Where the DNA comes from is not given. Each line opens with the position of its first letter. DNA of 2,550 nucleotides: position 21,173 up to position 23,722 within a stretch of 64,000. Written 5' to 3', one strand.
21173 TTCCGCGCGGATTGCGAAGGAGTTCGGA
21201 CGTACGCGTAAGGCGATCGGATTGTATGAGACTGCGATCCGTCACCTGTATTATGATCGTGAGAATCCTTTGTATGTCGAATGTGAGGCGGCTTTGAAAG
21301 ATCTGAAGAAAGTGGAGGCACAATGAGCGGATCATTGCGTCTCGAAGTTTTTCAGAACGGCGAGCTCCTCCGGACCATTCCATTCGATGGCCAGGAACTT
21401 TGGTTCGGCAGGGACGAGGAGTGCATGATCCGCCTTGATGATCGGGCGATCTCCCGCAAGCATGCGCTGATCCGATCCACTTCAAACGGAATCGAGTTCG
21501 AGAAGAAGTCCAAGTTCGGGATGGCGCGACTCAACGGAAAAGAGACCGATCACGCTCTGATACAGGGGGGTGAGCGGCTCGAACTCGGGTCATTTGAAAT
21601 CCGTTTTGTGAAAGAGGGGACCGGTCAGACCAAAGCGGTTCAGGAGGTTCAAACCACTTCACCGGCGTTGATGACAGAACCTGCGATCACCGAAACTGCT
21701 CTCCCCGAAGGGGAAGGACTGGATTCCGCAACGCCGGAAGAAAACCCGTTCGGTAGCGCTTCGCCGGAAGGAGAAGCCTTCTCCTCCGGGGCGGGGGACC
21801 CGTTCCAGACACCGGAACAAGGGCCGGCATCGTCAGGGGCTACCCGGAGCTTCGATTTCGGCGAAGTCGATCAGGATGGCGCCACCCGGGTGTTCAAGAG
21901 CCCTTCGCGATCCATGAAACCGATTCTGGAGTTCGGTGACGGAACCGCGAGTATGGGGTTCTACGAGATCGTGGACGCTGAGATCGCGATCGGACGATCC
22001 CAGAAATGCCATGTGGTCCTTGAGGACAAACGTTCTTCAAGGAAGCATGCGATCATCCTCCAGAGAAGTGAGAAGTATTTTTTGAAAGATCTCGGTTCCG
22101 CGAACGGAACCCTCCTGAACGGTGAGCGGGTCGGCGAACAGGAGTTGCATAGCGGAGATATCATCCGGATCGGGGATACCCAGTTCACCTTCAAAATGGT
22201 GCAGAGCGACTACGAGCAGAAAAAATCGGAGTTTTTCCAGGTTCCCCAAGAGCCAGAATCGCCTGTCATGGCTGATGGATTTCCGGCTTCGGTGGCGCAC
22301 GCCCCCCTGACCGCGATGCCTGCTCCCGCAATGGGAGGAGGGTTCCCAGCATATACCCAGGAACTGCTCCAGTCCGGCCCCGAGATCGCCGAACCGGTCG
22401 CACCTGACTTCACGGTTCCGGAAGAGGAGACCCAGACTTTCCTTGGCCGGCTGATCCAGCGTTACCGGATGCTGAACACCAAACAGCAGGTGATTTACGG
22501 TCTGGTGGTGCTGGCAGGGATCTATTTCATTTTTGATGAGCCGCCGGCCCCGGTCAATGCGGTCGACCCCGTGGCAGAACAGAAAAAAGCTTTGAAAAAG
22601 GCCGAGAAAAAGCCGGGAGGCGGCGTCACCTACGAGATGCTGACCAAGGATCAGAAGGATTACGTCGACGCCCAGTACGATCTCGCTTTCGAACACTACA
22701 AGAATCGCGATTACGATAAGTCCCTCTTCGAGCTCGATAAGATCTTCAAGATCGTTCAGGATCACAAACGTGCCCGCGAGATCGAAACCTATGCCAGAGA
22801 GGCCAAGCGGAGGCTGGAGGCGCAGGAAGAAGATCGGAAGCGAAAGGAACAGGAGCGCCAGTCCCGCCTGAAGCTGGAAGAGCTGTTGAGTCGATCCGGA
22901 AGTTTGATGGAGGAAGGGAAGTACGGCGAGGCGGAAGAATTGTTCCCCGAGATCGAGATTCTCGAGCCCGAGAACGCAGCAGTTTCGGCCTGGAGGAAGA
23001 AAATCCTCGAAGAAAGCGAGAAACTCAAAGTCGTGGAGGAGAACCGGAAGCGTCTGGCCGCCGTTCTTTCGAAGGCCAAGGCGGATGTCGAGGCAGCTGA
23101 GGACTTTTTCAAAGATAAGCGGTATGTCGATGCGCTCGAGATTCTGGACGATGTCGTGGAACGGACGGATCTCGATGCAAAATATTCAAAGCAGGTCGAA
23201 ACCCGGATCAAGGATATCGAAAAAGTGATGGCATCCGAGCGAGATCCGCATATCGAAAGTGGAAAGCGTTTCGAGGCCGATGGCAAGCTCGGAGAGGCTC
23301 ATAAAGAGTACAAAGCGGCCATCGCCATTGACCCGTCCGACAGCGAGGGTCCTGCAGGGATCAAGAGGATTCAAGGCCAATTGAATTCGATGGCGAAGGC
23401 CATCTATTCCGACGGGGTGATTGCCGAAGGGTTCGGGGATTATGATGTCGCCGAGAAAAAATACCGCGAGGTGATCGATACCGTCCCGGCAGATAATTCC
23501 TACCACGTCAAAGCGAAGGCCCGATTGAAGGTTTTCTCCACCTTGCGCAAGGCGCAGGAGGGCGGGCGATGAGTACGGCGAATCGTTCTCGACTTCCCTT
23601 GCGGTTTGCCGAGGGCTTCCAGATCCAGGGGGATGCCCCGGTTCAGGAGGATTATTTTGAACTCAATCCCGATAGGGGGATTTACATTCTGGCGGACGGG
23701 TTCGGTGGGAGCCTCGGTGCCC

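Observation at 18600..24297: Three FHA-domain membrane proteins (four FHA domains) plus a PP2C phosphatase embedded in the Tad locus, with no Ser/Thr kinase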

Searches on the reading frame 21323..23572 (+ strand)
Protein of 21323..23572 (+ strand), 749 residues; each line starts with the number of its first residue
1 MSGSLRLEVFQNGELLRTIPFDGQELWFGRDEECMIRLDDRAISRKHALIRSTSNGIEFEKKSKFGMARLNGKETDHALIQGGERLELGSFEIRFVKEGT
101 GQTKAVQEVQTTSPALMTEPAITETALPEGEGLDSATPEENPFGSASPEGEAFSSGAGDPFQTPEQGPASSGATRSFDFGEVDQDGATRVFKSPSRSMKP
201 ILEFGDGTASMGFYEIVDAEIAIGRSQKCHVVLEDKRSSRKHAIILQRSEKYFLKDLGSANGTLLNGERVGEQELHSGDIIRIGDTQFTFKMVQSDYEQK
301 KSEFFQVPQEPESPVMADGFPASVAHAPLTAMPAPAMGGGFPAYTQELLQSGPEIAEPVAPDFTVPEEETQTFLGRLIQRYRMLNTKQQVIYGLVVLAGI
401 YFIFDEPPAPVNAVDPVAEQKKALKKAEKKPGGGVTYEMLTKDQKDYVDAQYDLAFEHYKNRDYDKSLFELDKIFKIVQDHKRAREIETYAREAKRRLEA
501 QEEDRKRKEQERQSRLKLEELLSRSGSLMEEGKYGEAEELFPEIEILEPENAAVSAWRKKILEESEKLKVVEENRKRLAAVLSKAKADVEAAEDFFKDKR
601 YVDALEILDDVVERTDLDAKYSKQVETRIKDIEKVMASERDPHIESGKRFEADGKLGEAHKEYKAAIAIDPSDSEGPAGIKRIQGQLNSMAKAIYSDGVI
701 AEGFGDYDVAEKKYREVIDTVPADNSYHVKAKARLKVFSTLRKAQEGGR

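Call 5: search_protein_families(library=pfam, proteins=[window:21323-23572:+], max_evalue=0.01)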
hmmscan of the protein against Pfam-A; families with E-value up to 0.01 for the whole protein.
window:21323-23572:+ (749 aa): 5 families
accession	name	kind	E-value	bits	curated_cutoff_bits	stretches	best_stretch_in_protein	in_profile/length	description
PF00498.31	FHA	-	3e-30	104.9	20.7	2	222-284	2-67/67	FHA domain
PF16697.10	Yop-YscD_cpl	-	2e-25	89.3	33.2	2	215-291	13-91/94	Inner membrane component of T3SS, cytoplasmic domain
PF07719.23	TPR_2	-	1.7e-09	37.5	27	0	647-673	8-34/34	Tetratricopeptide repeat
PF14559.12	TPR_19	-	2.2e-06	28.3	25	0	528-557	1-30/68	Tetratricopeptide repeat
PF13428.12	TPR_14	-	1.1e-05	26.1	23.5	0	647-675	8-36/44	Tetratricopeptide repeat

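Call 12: search_protein_families(library=ncbifam, proteins=[window:21323-23572:+], max_evalue=0.1)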
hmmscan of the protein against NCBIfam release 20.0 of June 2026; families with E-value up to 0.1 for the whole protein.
window:21323-23572:+ (749 aa): 10 families
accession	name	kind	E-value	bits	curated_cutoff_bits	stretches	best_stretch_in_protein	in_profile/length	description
NF033760.1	gliding_GltG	equivalog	1.7e-24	86.3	650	2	221-293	26-99/650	adventurous gliding motility protein GltG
NF049868.1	FhaB_Rv0019c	equivalog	1.8e-23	83.3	125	2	213-288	80-156/158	FHA domain-containing protein FhaB/FipA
TIGR03354.1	VI_FHA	hypoth_equivalog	7.6e-20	72.1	120.25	2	216-323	21-104/420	type VI secretion system-associated FHA domain protein TagH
NF052573.1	HisKinEspAMyxo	equivalog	5.2e-19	67.8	1400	2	213-292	40-121/755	serine histidine kinase EspA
NF041660.2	oxygluDhInhib_OdhI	equivalog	1.3e-15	57.4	200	2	221-290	58-127/130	oxoglutarate dehydrogenase inhibitor Odhl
NF052403.1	ESX1TransRegEspM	equivalog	6.2e-05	22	550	1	215-301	25-114/367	ESX-1 type VII secretion system transcriptional regulator EspM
TIGR02500.1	type_III_yscD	equivalog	8.7e-05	21.6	86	1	19-64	15-60/413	type III secretion system inner membrane ring subunit SctD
TIGR02552.1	LcrH_SycD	equivalog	0.00013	21.7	104.8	0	516-628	16-128/136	SycD/LcrH family type III secretion system chaperone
NF042912.1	Amuc_1098_fam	equivalog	0.0068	14.5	750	1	435-561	76-198/805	Amuc_1098 family type IV pilus outer membrane protein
NF049950.1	IsopEpoxGlthnTfaseIsoI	equivalog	0.012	15.2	300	1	549-602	137-187/238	iIsoprene-epoxide--glutathione S-transferase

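Call 57: find_homologous_proteins(query=window:21323-23572:+, max_evalue=0.001)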
Query window:21323-23572:+ (749 aa): 167 proteins with E <= 0.001 among 8000 candidates; the best 120 are listed.
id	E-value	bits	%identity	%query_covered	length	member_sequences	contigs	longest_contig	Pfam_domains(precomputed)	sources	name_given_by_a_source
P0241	0.0e+0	1651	100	100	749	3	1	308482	PF14559.13,PF00498.32,PF16697.11,PF13428.13,PF07719.24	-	-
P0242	0.0e+0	1452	88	100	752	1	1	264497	PF14559.13,PF00498.32,PF16697.11,PF13428.13,PF07719.24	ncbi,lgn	-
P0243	0.0e+0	1440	87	100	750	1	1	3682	PF14559.13,PF00498.32,PF16697.11,PF13428.13,PF07719.24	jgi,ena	jgi:pSer/pThr/pTyr-binding forkhead associated (FHA) protein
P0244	0.0e+0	1430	86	100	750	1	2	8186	PF14559.13,PF00498.32,PF16697.11,PF13428.13,PF07719.24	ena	-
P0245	0.0e+0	1429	87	100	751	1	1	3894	PF14559.13,PF00498.32,PF16697.11,PF13428.13,PF07719.24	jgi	jgi:pSer/pThr/pTyr-binding forkhead associated (FHA) protein/uncharacterized protein YciW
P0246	0.0e+0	1397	84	100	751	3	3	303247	PF14559.13,PF00498.32,PF16697.11,PF07719.24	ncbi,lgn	-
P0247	0.0e+0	1392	84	100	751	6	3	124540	PF14559.13,PF00498.32,PF16697.11,PF13428.13,PF07719.24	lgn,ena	-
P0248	0.0e+0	1172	72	100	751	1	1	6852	PF00498.32,PF16697.11,PF07719.24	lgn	-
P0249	0.0e+0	1132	70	100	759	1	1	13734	PF14559.13,PF00498.32,PF16697.11,PF13428.13,PF07719.24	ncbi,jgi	jgi:pSer/pThr/pTyr-binding forkhead associated (FHA) protein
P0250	3.8e-261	886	58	100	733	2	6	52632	PF00498.32,PF16697.11,PF07719.24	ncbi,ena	-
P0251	2.4e-255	867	55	99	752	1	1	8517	PF00498.32,PF16697.11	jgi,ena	jgi:pSer/pThr/pTyr-binding forkhead associated (FHA) protein/tetratricopeptide (TPR) repeat protein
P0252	9.7e-226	769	51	100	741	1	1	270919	PF00498.32,PF16697.11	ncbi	-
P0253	8.7e-215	733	48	99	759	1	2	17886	PF00498.32,PF16697.11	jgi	jgi:pSer/pThr/pTyr-binding forkhead associated (FHA) protein/tetratricopeptide (TPR) repeat protein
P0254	5.9e-210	717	47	99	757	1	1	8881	PF00498.32,PF16697.11,PF13428.13,PF07719.24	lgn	-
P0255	8.9e-210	716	48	99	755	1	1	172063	PF00498.32,PF16697.11,PF07719.24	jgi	jgi:pSer/pThr/pTyr-binding forkhead associated (FHA) protein/tetratricopeptide (TPR) repeat protein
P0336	2.9e-51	193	28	76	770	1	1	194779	PF00498.32,PF16697.11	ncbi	-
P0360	1.0e-13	68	22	72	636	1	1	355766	PF00498.32,PF16697.11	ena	-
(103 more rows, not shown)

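Call 83: find_encoding_contigs(protein=P0336, flank=8000, max_places=2)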
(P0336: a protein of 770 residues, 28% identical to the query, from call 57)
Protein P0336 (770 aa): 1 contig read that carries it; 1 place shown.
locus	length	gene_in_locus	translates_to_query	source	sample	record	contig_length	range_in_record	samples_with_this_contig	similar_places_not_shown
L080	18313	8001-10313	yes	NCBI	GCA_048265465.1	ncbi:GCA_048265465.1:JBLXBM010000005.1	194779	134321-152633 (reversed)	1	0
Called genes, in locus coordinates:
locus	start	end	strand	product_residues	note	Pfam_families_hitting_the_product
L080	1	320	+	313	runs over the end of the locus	PF01048:PNP_UDP_1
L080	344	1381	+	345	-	PF00022:Actin, PF06723:MreB_Mbl, PF00012:HSP70, PF11104:PilM_2 (faint), PF14450:FtsA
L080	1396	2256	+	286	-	-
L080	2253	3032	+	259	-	-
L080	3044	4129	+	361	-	PF00933:Glyco_hydro_3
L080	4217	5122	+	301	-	PF00482:T2SSF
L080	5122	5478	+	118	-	PF02643:DUF192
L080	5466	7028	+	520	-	PF16697:Yop-YscD_cpl, PF00498:FHA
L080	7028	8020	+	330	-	PF16697:Yop-YscD_cpl, PF00498:FHA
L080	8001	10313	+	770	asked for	PF00498:FHA, PF16697:Yop-YscD_cpl, PF00498:FHA, PF16697:Yop-YscD_cpl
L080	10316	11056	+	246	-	-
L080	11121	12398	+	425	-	PF00072:Response_reg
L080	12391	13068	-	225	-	PF03099:BPL_LplA_LipB (weak)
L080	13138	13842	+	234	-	PF01138:RNase_PH, PF03725:RNase_PH_C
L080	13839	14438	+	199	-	PF01725:Ham1p_like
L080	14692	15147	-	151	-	-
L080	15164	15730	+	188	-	-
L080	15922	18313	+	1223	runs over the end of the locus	PF02463:SMC_N, PF13175:AAA_15, PF13304:AAA_21 (faint), PF13476:AAA_23, PF13555:AAA_29 (weak), PF24161:CCDC39 (weak)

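Call 84: find_encoding_contigs(protein=P0360, flank=8000, max_places=2)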
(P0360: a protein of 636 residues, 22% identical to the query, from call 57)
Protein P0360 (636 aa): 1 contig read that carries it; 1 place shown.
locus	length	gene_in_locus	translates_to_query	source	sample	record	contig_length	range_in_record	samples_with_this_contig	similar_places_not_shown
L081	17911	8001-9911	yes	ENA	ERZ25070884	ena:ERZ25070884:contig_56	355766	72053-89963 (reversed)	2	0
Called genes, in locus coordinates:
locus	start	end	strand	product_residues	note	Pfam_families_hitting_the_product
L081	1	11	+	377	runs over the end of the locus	-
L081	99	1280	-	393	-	PF00266:Aminotran_5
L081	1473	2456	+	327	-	PF06144:DNA_pol3_delta, PF21694:DNA_pol3_delta_C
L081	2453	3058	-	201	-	PF05103:DivIVA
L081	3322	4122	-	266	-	PF03807:F420_oxidored, PF14748:P5CR_dimer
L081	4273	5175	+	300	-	PF00482:T2SSF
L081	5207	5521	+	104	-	PF02643:DUF192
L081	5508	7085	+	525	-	PF16697:Yop-YscD_cpl, PF00498:FHA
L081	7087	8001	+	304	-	PF16697:Yop-YscD_cpl, PF00498:FHA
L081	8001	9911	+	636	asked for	PF16697:Yop-YscD_cpl (weak), PF00498:FHA, PF16697:Yop-YscD_cpl (weak), PF00498:FHA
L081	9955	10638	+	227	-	PF07228:SpoIIE (faint)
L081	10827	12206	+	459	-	-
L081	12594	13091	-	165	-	PF01475:FUR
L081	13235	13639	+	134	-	PF01740:STAS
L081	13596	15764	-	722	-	-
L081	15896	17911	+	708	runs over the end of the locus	PF13646:HEAT_2 (faint)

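Call 87: search_protein_families(library=ncbifam, proteins=[L081:9955-10635:+, L080:10316-11053:+, L081:5508-7082:+, L080:5466-7025:+], max_evalue=0.1)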
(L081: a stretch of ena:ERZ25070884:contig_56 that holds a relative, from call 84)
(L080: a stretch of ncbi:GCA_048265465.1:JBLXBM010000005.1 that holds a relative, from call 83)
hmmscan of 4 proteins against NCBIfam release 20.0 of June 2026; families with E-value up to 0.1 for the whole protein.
L081:9955-10635:+ (227 aa): 0 families

L080:10316-11053:+ (246 aa): 4 families
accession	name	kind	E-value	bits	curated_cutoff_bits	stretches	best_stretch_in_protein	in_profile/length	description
NF033484.1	Stp1_PP2C_phos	equivalog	3.4e-18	66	230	1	10-244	1-231/232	Stp1/IreP family PP2C-type Ser/Thr phosphatase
TIGR03011.1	sulf_tusB_dsrH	equivalog_domain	0.012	15.7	49.2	1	186-216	21-51/95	sulfurtransferase complex subunit TusB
TIGR02865.1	spore_II_E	equivalog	0.013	13.5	490.8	1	170-226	678-739/764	stage II sporulation protein E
NF011149.0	PRK14559.1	equivalog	0.017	13.9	374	0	29-61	410-442/642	serine/threonine phosphatase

L081:5508-7082:+ (525 aa): 8 families
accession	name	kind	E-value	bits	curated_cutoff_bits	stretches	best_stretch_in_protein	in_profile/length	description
NF049868.1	FhaB_Rv0019c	equivalog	1.8e-13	50.8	125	1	4-83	69-149/158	FHA domain-containing protein FhaB/FipA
TIGR02500.1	type_III_yscD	equivalog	2.6e-10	39.8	86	1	2-345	1-151/413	type III secretion system inner membrane ring subunit SctD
NF052573.1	HisKinEspAMyxo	equivalog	3.1e-08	32.1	1400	1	13-88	38-114/755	serine histidine kinase EspA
TIGR03354.1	VI_FHA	hypoth_equivalog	1.7e-06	28.1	120.25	1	16-94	19-103/420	type VI secretion system-associated FHA domain protein TagH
NF041660.2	oxygluDhInhib_OdhI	equivalog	1.9e-06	27.8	200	1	9-84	44-119/130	oxoglutarate dehydrogenase inhibitor Odhl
NF033760.1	gliding_GltG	equivalog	2.7e-06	26.2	650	1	40-117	43-121/650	adventurous gliding motility protein GltG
NF052403.1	ESX1TransRegEspM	equivalog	0.014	14.3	550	1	15-71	23-78/367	ESX-1 type VII secretion system transcriptional regulator EspM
NF011043.0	PRK14473.1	equivalog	0.031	14.2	168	0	310-362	1-53/164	F0F1 ATP synthase subunit B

L080:5466-7025:+ (520 aa): 11 families
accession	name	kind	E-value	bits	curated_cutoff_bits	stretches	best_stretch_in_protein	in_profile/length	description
NF049868.1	FhaB_Rv0019c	equivalog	5e-13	49.4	125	1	3-90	68-156/158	FHA domain-containing protein FhaB/FipA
NF052573.1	HisKinEspAMyxo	equivalog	2.3e-11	42.5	1400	1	13-87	38-113/755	serine histidine kinase EspA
NF033760.1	gliding_GltG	equivalog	2.2e-10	39.7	650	1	38-105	41-109/650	adventurous gliding motility protein GltG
TIGR03354.1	VI_FHA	hypoth_equivalog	9.3e-10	38.9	120.25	1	11-116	14-125/420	type VI secretion system-associated FHA domain protein TagH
NF041660.2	oxygluDhInhib_OdhI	equivalog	1.8e-09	37.6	200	1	4-85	39-120/130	oxoglutarate dehydrogenase inhibitor Odhl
TIGR02500.1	type_III_yscD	equivalog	3.3e-08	32.9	86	1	2-69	1-57/413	type III secretion system inner membrane ring subunit SctD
NF033092.0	HK_WalK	equivalog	0.00011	20.9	725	1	206-459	69-306/594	cell wall metabolism sensor histidine kinase WalK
NF052403.1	ESX1TransRegEspM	equivalog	0.004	16.1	550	1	7-90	15-101/367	ESX-1 type VII secretion system transcriptional regulator EspM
NF008318.0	PRK11107.1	equivalog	0.015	13.3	890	1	292-395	150-253/920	two-component sensor histidine kinase BarA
NF046044.1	PnpS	equivalog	0.034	13.2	400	1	377-478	24-122/390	two-component system histidine kinase PnpS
NF008077.0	PRK10815.1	equivalog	0.051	12.3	497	1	299-391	173-263/488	two-component system sensor histidine kinase PhoQ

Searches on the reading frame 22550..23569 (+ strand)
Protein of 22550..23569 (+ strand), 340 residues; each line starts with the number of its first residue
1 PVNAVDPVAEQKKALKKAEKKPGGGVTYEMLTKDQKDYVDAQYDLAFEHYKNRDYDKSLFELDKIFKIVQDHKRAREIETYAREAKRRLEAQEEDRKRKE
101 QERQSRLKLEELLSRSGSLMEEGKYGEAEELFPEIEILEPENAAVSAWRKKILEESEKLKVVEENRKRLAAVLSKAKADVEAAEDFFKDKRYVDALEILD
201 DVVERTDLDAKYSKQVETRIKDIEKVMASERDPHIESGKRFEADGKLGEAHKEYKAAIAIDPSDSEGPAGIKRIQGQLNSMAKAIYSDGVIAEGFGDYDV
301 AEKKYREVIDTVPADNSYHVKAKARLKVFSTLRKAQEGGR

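Call 77: search_solved_structures(query=window:22550-23569:+, max_evalue=1)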
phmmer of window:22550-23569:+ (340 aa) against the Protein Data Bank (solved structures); distinct sequences matched with E-value up to 1: 8.
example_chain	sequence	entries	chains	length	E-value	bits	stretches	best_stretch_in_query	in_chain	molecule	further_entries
8far_A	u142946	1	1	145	0.00014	24.7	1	229-275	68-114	I432-1-CC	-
6b85_J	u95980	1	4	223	0.00026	23.8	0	229-267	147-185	TMHC4_R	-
8cus_A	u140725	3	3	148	0.00062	22.6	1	230-281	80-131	I432-1(NaCl) Chain A | I432-1(Imd) Chain A | I432-1-X3 Chain A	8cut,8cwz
2y4t_A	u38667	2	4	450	0.0019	21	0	31-93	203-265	DNAJ HOMOLOG SUBFAMILY C MEMBER 3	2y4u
8fwd_1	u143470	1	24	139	0.0025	20.6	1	236-281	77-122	O43-rpxdoc-EK1_B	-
3ieg_A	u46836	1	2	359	0.0043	19.8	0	31-94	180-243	DnaJ homolog subfamily C member 3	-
6kr8_A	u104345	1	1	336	0.41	13.3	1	181-253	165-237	beta 2 adrenergic receptor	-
6v8e_A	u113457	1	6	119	0.88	12.2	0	38-76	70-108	Designed protein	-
